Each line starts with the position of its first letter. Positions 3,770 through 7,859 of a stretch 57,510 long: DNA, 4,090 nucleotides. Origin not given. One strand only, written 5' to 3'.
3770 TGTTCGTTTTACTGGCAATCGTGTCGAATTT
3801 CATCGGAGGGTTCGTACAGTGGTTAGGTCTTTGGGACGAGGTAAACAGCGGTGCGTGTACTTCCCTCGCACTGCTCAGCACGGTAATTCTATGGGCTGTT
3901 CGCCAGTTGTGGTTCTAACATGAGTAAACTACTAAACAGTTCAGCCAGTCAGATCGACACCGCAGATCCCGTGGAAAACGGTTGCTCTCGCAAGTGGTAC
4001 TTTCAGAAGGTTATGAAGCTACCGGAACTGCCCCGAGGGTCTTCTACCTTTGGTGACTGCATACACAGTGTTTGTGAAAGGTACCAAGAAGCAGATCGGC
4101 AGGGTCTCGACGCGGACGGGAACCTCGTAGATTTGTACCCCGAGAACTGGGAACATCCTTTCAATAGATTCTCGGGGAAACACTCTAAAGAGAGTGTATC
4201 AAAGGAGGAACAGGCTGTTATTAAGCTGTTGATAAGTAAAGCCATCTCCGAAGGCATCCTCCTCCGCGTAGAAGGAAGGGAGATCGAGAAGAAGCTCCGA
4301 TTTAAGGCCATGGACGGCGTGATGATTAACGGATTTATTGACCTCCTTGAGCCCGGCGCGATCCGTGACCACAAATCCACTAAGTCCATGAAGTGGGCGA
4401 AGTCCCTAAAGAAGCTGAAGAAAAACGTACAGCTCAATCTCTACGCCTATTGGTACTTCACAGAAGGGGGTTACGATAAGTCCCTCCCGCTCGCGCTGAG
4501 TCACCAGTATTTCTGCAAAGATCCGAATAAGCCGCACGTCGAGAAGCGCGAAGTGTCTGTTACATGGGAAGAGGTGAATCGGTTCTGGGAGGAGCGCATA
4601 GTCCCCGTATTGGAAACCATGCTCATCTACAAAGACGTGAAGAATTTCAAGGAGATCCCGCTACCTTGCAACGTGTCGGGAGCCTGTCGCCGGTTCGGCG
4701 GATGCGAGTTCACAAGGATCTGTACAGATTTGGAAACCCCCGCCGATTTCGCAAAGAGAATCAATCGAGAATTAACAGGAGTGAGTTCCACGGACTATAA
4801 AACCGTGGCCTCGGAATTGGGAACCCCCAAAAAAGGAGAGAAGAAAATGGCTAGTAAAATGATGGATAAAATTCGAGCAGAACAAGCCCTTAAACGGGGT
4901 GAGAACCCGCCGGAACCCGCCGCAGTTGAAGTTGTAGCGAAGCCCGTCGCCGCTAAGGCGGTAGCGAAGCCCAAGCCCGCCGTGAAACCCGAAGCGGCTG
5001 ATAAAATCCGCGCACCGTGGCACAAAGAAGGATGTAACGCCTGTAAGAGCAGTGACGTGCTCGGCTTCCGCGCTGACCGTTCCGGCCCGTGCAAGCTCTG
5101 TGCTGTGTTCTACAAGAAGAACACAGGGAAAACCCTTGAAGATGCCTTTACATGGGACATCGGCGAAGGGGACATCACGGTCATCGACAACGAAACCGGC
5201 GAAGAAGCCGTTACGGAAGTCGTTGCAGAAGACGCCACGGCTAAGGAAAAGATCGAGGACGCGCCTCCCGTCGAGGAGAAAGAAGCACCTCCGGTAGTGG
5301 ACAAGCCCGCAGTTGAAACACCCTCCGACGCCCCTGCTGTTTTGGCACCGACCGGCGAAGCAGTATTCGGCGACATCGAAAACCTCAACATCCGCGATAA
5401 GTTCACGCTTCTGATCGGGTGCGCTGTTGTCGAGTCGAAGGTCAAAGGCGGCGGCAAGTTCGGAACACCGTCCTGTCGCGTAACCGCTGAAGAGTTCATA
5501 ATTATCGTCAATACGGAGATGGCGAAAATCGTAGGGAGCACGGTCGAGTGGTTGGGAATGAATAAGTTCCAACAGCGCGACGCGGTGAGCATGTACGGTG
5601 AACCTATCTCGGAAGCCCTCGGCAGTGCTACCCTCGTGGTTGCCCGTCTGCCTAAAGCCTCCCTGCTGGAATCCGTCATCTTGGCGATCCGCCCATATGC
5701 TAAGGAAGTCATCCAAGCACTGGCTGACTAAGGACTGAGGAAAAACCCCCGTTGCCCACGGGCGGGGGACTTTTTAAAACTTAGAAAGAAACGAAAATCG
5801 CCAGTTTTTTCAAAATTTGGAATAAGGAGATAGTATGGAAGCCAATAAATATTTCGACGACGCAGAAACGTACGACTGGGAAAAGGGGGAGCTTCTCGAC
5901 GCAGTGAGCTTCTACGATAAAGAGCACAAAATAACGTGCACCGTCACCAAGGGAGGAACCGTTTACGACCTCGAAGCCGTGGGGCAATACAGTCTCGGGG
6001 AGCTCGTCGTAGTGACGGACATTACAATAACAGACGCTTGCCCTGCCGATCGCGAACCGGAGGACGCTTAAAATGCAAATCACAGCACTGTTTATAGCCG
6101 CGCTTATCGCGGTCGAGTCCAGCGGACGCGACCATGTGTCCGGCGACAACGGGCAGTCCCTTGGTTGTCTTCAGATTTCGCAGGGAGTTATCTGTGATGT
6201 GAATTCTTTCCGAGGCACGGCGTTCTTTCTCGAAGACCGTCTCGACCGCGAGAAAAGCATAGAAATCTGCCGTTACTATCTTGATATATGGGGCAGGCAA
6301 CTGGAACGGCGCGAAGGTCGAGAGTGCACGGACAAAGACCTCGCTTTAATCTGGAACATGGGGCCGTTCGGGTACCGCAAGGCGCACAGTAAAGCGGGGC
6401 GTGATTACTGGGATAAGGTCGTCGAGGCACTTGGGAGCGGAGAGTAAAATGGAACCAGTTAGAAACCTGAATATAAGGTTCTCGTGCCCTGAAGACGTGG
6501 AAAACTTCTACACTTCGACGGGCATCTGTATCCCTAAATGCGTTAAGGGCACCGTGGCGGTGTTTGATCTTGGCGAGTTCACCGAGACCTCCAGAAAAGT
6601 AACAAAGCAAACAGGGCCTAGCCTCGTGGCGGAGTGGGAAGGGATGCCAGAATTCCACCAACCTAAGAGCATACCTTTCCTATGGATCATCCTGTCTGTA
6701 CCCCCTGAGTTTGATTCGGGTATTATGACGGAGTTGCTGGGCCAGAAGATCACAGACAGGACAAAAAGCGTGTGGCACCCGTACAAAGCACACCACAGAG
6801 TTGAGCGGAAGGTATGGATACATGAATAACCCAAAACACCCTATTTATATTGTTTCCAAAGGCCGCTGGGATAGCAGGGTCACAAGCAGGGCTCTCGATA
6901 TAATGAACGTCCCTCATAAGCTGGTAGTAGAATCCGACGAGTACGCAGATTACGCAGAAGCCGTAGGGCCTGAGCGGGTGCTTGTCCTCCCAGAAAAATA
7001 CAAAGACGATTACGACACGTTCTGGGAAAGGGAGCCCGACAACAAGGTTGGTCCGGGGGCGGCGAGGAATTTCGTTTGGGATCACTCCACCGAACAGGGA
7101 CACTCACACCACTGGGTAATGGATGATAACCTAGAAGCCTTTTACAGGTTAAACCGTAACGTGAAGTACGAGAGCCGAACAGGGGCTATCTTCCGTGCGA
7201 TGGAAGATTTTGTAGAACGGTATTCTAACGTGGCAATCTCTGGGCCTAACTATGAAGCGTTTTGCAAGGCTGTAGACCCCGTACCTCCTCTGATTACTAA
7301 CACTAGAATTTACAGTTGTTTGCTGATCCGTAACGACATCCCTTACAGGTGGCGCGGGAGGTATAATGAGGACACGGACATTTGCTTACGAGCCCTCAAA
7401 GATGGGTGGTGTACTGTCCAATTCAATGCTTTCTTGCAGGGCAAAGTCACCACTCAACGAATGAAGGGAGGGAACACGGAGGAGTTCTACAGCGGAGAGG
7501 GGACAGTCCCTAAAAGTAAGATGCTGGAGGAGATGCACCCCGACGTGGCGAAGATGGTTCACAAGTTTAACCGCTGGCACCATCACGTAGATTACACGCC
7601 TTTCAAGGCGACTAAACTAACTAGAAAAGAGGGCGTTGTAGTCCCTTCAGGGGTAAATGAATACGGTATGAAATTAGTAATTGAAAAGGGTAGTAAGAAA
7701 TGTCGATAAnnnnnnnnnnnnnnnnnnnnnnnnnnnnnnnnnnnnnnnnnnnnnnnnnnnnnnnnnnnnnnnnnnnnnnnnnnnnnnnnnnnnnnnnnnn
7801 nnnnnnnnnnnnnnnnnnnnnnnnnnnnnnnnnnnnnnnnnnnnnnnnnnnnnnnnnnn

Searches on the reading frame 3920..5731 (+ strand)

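Call 101: search_protein_families(library=phrogs, proteins=[window:3920-5731:+], max_evalue=0.001)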
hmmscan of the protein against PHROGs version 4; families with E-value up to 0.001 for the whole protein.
window:3920-5731:+ (603 aa): 2 families
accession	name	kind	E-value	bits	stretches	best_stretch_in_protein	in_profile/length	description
phrog_69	-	DNA, RNA and nucleotide metabolism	1.4e-12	48.4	1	20-272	99-327/501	exonuclease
phrog_2139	-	DNA, RNA and nucleotide metabolism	0.00016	21.9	1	127-177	125-175/330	exonuclease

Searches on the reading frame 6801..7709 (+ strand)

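Call 101: search_protein_families(library=phrogs, proteins=[window:6801-7709:+], max_evalue=0.001)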
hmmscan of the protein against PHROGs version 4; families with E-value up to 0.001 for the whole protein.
window:6801-7709:+ (302 aa): 1 family
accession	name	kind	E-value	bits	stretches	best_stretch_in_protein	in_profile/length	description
phrog_842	-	other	2.4e-55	189.2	1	12-264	4-242/270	beta-glucosyl-HMC-alpha-glucosyltransferase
